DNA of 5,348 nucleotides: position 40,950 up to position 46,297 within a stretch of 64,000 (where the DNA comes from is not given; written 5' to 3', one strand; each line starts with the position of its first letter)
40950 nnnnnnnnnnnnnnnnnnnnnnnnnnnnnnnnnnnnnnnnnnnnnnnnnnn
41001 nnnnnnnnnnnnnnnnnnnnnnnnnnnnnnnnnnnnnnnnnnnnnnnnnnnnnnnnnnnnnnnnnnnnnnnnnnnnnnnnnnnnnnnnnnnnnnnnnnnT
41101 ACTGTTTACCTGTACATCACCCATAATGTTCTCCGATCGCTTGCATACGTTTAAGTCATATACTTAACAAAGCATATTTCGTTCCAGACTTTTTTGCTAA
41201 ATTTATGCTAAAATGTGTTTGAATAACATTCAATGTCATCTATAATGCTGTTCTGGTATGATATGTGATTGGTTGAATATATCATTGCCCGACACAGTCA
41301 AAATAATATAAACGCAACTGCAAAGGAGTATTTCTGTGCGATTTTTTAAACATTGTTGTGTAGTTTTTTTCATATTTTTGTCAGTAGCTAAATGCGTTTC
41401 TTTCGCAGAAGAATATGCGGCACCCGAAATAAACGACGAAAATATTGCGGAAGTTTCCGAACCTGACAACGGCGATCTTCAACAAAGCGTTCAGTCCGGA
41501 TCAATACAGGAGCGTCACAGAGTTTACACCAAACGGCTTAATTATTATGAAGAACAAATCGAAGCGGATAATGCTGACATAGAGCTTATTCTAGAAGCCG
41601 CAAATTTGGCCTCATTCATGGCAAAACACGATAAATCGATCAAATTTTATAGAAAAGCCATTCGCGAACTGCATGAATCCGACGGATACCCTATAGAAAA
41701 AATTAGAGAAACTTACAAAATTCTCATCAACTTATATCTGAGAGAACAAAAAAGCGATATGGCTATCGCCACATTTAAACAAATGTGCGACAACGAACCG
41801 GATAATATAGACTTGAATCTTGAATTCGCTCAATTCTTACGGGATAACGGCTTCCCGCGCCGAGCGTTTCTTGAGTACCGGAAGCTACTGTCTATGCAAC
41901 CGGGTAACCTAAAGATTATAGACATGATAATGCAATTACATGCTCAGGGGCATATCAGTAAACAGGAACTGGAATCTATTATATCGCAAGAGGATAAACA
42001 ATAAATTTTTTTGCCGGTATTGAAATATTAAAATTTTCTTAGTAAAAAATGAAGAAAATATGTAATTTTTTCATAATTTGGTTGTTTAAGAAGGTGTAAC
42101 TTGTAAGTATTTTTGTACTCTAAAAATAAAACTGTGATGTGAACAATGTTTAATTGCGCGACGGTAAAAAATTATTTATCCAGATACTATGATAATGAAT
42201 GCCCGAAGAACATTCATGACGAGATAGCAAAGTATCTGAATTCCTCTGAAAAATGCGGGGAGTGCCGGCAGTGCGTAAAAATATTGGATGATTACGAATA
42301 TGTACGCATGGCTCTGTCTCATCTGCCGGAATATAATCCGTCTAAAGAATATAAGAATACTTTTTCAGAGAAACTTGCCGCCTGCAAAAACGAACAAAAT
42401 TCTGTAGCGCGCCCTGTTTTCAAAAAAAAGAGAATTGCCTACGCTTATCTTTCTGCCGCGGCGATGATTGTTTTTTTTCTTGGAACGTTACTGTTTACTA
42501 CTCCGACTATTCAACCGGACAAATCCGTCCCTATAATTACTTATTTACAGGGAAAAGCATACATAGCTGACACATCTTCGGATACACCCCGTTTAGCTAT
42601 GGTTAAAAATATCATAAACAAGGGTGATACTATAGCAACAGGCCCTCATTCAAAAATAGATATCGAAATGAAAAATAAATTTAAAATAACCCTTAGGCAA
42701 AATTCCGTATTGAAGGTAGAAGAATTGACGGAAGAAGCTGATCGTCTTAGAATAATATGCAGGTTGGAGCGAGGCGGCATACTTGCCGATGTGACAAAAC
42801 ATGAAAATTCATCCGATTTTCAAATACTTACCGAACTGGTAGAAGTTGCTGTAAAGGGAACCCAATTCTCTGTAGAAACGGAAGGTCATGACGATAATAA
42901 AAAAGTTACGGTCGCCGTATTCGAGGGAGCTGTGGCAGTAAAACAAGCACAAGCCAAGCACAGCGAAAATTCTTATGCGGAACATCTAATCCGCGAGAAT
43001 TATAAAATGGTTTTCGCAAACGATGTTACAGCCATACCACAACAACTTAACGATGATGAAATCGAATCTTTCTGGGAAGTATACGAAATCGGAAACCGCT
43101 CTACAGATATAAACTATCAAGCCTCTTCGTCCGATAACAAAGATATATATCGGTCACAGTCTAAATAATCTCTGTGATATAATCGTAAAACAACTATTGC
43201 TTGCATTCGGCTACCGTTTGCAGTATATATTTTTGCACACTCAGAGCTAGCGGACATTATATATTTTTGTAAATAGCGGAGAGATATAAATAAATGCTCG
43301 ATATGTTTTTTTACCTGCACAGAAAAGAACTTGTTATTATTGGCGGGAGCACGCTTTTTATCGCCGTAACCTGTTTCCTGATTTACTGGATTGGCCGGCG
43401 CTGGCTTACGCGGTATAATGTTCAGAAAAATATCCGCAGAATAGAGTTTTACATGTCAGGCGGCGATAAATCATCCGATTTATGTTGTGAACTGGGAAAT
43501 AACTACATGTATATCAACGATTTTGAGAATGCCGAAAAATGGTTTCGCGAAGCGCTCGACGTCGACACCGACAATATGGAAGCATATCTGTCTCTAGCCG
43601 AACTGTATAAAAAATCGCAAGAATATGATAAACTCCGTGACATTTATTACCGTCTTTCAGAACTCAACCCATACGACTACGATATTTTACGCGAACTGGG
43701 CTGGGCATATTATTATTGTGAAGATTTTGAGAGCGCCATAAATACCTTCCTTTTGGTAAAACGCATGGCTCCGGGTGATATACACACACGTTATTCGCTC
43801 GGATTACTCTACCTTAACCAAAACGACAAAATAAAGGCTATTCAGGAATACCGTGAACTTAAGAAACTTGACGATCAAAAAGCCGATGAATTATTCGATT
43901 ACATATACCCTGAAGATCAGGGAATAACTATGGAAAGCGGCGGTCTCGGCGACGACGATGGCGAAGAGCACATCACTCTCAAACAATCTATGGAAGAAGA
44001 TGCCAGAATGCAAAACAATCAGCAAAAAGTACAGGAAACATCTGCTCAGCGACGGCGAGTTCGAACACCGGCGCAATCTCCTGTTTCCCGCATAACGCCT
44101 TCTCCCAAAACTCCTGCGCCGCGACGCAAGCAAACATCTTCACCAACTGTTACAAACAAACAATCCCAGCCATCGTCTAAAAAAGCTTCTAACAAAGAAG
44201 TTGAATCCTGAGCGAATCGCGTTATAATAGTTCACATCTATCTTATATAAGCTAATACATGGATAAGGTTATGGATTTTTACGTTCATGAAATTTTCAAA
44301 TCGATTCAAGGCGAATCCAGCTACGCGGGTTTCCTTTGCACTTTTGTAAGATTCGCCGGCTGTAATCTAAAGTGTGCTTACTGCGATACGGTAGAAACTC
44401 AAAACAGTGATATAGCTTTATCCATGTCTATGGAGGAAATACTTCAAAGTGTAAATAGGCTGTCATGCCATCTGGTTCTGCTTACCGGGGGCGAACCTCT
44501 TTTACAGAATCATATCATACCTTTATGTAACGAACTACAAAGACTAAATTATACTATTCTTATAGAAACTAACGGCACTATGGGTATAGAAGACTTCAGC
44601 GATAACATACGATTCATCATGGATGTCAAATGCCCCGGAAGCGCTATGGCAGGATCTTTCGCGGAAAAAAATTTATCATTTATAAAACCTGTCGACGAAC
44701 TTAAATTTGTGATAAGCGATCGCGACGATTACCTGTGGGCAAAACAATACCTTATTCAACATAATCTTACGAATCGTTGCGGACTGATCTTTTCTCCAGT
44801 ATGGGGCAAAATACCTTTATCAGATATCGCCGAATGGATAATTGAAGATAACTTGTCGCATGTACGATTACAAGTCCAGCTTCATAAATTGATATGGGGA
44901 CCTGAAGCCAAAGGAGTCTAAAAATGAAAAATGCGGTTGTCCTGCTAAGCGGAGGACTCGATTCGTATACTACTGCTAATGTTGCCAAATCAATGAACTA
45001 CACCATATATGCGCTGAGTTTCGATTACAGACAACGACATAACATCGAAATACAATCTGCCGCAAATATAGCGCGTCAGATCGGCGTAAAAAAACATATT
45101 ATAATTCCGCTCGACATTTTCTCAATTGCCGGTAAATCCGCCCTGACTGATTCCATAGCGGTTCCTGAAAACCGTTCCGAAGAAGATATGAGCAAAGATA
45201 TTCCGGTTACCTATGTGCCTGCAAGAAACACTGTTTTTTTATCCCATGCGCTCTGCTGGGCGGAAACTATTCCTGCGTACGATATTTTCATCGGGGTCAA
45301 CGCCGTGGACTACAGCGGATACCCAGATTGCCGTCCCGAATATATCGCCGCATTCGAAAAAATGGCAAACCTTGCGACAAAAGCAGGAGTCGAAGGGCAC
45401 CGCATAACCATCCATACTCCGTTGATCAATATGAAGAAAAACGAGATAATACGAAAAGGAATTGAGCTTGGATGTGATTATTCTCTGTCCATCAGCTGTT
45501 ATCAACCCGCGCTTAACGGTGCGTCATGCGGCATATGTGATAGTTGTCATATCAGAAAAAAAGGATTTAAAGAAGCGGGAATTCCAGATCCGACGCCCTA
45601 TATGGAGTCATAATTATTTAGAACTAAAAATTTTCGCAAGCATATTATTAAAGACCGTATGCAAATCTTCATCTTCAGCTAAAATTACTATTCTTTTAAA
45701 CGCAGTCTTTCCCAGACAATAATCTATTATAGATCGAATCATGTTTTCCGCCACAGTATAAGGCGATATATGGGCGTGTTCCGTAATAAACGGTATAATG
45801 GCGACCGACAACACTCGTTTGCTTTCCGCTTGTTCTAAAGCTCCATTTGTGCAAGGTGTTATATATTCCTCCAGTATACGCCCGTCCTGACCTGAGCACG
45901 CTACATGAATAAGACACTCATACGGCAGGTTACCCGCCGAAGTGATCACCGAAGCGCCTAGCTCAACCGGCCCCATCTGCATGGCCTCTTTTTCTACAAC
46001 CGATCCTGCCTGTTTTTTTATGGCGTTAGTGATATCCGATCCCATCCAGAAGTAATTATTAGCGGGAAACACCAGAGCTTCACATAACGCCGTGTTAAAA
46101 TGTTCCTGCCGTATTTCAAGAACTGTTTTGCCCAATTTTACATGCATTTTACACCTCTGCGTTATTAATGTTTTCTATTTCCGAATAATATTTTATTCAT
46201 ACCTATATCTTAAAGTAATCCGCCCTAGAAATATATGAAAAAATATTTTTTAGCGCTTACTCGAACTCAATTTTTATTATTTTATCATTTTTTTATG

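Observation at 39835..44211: Four-gene block of uncharacterised proteins between a polysaccharide locus and queE-queC, including an orphan zf-HC2/FecR anti-sigma factor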

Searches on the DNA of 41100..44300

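Call 98: search_rna_families(source=window, start=41100, end=44300, threshold=evalue, max_evalue=1)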
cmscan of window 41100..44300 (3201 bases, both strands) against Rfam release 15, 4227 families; matches with E-value up to 1: 0.
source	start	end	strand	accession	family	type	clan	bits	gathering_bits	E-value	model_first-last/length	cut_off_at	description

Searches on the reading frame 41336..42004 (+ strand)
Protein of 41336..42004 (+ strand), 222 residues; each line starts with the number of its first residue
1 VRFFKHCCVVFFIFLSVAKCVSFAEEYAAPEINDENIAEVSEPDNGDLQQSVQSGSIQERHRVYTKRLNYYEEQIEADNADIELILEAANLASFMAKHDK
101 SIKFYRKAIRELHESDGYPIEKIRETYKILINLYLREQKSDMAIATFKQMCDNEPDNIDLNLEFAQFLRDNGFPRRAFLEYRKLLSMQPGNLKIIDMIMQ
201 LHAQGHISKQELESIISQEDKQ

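Call 3: search_protein_families(library=pfam, proteins=[window:41336-42004:+], max_evalue=1)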
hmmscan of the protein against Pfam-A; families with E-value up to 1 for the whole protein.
window:41336-42004:+ (222 aa): 14 families
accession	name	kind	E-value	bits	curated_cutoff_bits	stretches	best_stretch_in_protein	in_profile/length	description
PF13428.12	TPR_14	-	1.3e-06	29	23.5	1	125-166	2-43/44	Tetratricopeptide repeat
PF13181.12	TPR_8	-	0.00011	22.5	25.7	1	86-110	5-29/34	Tetratricopeptide repeat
PF24575.1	TPR_Slam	-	0.00016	22.5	35.2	1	136-171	59-94/104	Surface lipoprotein assembly modifier, N-terminal TPR repeats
PF25068.1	ARM_TT21_4th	-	0.00033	21.4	30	1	64-153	15-102/153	Tetratricopeptide repeat protein 21 forth ARM domain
PF14559.12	TPR_19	-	0.0013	19.4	25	1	135-172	2-39/68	Tetratricopeptide repeat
PF00515.34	TPR_1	-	0.0013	18.9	27.8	0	95-110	14-29/34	Tetratricopeptide repeat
PF13041.12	PPR_2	-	0.0031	18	30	1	126-153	5-32/50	PPR repeat family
PF01535.26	PPR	-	0.0041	17.7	25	1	126-152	2-28/31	PPR repeat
PF25064.1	ARM_TT21_5th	-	0.005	17.6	27.8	1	129-172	6-49/117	TT21 fifth ARM repeats domain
PF23914.1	TPR_CcmH_CycH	-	0.0066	16.7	42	1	133-198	59-127/158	Cytochrome c-type biogenesis protein H TPR domain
PF07314.17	Lit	-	0.031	14.8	24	0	103-149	24-72/176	Lipoprotein intramolecular transacylase Lit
PF07719.23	TPR_2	-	0.033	14.7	27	0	96-110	15-29/34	Tetratricopeptide repeat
PF14561.12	TPR_20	-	0.044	14.5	25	0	139-178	3-42/90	Tetratricopeptide repeat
PF13176.12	TPR_7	-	0.065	13.8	27.9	0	132-149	7-24/36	Tetratricopeptide repeat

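Call 4: search_protein_families(library=ncbifam, proteins=[window:41336-42004:+], max_evalue=1)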
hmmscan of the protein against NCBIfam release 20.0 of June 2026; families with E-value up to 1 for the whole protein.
window:41336-42004:+ (222 aa): 10 families
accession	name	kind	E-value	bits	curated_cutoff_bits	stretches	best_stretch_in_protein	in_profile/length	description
TIGR02917.1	PEP_TPR_lipo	equivalog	1.7e-06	26.2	312.2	1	129-217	436-527/899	XrtA/PEP-CTERM system TPR-repeat protein PrsT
NF040959.1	MamA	equivalog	0.00045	19.7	200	1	63-195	52-176/204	magnetosome protein MamA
NF007468.0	PRK10049.1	equivalog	0.0015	16.8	1043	1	142-193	429-480/817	poly-beta-1,6 N-acetyl-D-glucosamine export porin PgaA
TIGR00756.2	PPR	repeat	0.0017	18.4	20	1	126-153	2-29/35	pentatricopeptide repeat protein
NF033762.1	social_mot_Tgl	equivalog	0.0058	16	225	1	50-150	40-126/252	social motility TPR repeat lipoprotein Tgl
NF008757.0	PRK11788.1-5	equivalog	0.012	14.8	363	1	121-182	33-93/388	lipopolysaccharide assembly protein LapB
TIGR03939.1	PGA_TPR_OMP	equivalog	0.018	13.2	366.65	1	128-192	399-463/800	poly-beta-1,6 N-acetyl-D-glucosamine export porin PgaA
TIGR02521.1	type_IV_pilW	equivalog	0.029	13.9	154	1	129-194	36-101/234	type IV pilus biogenesis/stability protein PilW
NF008755.0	PRK11788.1-3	equivalog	0.033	13.5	430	1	131-186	44-98/388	lipopolysaccharide assembly protein LapB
NF033920.0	C39_PA2778_fam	equivalog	0.17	11.3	150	1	88-178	162-244/255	PA2778 family cysteine peptidase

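Call 92: search_protein_families(library=padloc, proteins=[window:41336-42004:+], max_evalue=0.01)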
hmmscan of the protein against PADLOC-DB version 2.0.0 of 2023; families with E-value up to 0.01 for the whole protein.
window:41336-42004:+ (222 aa): 0 families

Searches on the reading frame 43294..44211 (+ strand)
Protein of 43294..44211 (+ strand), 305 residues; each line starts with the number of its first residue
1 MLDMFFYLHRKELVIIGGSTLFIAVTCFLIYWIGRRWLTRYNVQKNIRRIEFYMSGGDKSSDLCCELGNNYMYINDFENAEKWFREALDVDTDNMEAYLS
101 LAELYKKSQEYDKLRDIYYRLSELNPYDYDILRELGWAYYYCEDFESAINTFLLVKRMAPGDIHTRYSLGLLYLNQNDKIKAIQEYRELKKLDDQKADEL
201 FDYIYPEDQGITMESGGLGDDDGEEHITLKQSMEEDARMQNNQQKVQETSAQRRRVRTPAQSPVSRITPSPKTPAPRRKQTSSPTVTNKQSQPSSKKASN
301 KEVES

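Call 3: search_protein_families(library=pfam, proteins=[window:43294-44211:+], max_evalue=1)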
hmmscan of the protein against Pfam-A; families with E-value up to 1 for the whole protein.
window:43294-44211:+ (305 aa): 20 families
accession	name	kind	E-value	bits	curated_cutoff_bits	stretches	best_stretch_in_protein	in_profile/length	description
PF13181.12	TPR_8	-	5.4e-14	51.5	25.7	2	62-94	2-34/34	Tetratricopeptide repeat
PF07719.23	TPR_2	-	6.7e-14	51.2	27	3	62-94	2-34/34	Tetratricopeptide repeat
PF00515.34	TPR_1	-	2e-10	40.4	27.8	2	62-91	2-31/34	Tetratricopeptide repeat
PF13176.12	TPR_7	-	4.4e-09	36.2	27.9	2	97-122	1-26/36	Tetratricopeptide repeat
PF13432.12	TPR_16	-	2.2e-08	34.9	32.7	2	66-126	2-62/65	Tetratricopeptide repeat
PF13428.12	TPR_14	-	2.2e-08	34.4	23.5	2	96-136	2-42/44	Tetratricopeptide repeat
PF13431.12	TPR_17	-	2.8e-08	33.8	24.4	1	84-113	2-31/34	Tetratricopeptide repeat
PF14559.12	TPR_19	-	6.5e-07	30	25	1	76-113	6-43/68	Tetratricopeptide repeat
PF13414.12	TPR_11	-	1.1e-06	28.6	26.8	1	68-107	1-40/42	TPR repeat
PF13424.12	TPR_12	-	2.7e-06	27.9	30.1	1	96-152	4-68/77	Tetratricopeptide repeat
PF23914.1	TPR_CcmH_CycH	-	5.1e-06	26.9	42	1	67-162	56-154/158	Cytochrome c-type biogenesis protein H TPR domain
PF13371.12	TPR_9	-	3.1e-05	24.3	35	2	103-150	3-50/73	Tetratricopeptide repeat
PF13374.12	TPR_10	-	0.00012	22.4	27.5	1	67-90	8-31/42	Tetratricopeptide repeat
PF13174.12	TPR_6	-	0.0017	19.3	26.3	1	167-191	4-28/33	Tetratricopeptide repeat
PF25062.1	ARM_TT21_N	-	0.043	14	40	1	76-122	151-195/222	Tetratricopeptide repeat protein 21 N-terminal ARM repeat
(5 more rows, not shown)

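Call 4: search_protein_families(library=ncbifam, proteins=[window:43294-44211:+], max_evalue=1)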
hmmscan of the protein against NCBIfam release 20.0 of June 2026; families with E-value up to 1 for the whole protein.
window:43294-44211:+ (305 aa): 26 families (the best 25 are shown)
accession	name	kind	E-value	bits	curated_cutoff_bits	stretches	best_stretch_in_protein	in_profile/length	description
TIGR02917.1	PEP_TPR_lipo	equivalog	2e-13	49.2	312.2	2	73-196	307-430/899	XrtA/PEP-CTERM system TPR-repeat protein PrsT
TIGR02521.1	type_IV_pilW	equivalog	1.7e-10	40.9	154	1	62-200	32-172/234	type IV pilus biogenesis/stability protein PilW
NF008757.0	PRK11788.1-5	equivalog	1.6e-09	37.4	363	2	30-147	150-267/388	lipopolysaccharide assembly protein LapB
NF040959.1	MamA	equivalog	1.9e-09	37.2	200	1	46-193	56-203/204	magnetosome protein MamA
NF047371.1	FlcA_CTERM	equivalog_domain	5.2e-09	35.1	300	2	135-197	479-542/646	periplasmic flagellar collar protein FlcA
NF053779.1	BT3442_fam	equivalog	4.9e-06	25.6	940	1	64-150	225-312/563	BT3442 family protein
NF007692.0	PRK10370.1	equivalog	5e-06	26.3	306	1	59-106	79-128/206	heme lyase NrfEFG subunit NrfG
NF008756.0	PRK11788.1-4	equivalog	5.4e-06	25.7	474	2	68-207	42-185/389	lipopolysaccharide assembly protein LapB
TIGR02552.1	LcrH_SycD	equivalog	2.1e-05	24.3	104.8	1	84-188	7-111/136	SycD/LcrH family type III secretion system chaperone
NF008755.0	PRK11788.1-3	equivalog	3.1e-05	23.5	430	1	30-126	150-245/388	lipopolysaccharide assembly protein LapB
NF008754.0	PRK11788.1-2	equivalog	0.00041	19.5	670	1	68-196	42-174/386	lipopolysaccharide assembly protein LapB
NF052415.1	T3SS_chap_SctY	equivalog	0.00069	20.1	70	1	125-197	2-74/106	type III secretion apparatus assembly chaperone SctY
NF053607.1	CHU_0125_OmpA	equivalog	0.00079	18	620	1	73-193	31-152/639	CHU_0125 family OmpA-like outer membrane integrity protein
NF047481.1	lipo_LIC12587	subfamily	0.00098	18.6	200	1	58-112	91-147/213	LIC12587 family lipoprotein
NF033762.1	social_mot_Tgl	equivalog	0.0013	18.1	225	1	75-188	80-198/252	social motility TPR repeat lipoprotein Tgl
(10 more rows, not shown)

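Call 92: search_protein_families(library=padloc, proteins=[window:43294-44211:+], max_evalue=0.01)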
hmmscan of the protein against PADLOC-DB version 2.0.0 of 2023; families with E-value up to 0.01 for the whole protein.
window:43294-44211:+ (305 aa): 0 families

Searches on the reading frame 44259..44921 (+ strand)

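Call 9: search_protein_families(library=pfam, proteins=[window:44259-44921:+], max_evalue=0.001)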
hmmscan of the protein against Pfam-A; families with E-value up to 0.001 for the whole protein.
window:44259-44921:+ (220 aa): 2 families
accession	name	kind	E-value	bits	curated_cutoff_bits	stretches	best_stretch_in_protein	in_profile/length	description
PF04055.27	Radical_SAM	-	7e-14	52.8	29.5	1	32-111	4-92/166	Radical SAM superfamily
PF13353.11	Fer4_12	-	4e-07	30.9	22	1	29-98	9-82/137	4Fe-4S single cluster domain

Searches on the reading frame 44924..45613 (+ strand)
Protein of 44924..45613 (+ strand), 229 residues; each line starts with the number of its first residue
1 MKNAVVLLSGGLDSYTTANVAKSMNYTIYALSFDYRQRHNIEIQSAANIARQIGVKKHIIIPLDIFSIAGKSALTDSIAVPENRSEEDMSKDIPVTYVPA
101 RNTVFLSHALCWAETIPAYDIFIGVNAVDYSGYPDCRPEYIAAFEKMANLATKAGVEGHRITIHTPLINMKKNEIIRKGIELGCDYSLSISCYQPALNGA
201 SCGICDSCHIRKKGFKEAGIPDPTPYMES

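Call 9: search_protein_families(library=pfam, proteins=[window:44924-45613:+], max_evalue=0.001)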
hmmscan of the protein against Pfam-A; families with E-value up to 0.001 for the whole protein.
window:44924-45613:+ (229 aa): 3 families
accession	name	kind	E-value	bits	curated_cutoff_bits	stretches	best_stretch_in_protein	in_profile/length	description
PF06508.19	QueC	-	2.2e-73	246.6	22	1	4-218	2-209/210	Queuosine biosynthesis protein QueC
PF00733.27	Asn_synthase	-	4.1e-05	23.8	21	1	6-60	22-77/354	Asparagine synthase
PF02568.20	ThiI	-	0.00087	19.4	20.5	0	158-191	135-167/197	Thiamine biosynthesis protein (ThiI)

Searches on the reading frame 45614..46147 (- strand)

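Call 9: search_protein_families(library=pfam, proteins=[window:45614-46147:-], max_evalue=0.001)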
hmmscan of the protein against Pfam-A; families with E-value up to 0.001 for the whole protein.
window:45614-46147:- (177 aa): 1 family
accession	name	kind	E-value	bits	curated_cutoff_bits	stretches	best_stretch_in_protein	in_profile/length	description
PF01661.27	Macro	-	1.7e-16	60.6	22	1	28-134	3-116/118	Macro domain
